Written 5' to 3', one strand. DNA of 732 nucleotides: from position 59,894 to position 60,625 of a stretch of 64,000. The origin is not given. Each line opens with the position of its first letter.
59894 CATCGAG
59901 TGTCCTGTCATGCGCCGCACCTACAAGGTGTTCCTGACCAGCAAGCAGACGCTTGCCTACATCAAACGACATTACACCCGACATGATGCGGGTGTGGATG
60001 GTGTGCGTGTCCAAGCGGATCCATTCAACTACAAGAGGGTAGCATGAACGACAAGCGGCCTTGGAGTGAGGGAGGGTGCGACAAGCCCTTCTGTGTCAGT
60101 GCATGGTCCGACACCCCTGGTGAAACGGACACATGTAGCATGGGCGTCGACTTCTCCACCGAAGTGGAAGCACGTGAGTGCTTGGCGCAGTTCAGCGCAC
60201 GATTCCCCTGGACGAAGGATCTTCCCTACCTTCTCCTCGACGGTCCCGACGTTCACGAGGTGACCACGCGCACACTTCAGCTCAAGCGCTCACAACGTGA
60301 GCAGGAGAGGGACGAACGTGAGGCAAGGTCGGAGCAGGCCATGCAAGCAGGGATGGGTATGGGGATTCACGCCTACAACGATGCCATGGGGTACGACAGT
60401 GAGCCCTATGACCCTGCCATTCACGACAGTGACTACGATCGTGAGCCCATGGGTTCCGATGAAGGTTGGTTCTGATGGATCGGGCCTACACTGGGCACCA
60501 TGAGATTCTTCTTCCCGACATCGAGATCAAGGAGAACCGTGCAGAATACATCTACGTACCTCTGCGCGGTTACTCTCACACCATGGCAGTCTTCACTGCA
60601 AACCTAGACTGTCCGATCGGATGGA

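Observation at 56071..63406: Five copies of a covarying intergenic RNA hairpin with a fixed internal loop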

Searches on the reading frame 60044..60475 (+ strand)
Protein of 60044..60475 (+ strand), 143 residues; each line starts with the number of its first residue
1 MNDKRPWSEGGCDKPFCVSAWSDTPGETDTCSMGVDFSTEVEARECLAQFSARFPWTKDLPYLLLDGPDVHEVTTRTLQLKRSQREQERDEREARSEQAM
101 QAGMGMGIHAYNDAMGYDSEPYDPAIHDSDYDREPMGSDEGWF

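Call 55: search_protein_families(library=pfam, proteins=[window:60044-60475:+], max_evalue=0.01)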
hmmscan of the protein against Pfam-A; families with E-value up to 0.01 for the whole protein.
window:60044-60475:+ (143 aa): 0 families

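Call 78: search_dna_similar(query=window:60044-60475:+, collection=phages, mode=protein, max_evalue=0.001, max_rows=10)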
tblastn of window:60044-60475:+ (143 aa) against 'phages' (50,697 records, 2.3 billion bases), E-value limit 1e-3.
No match.
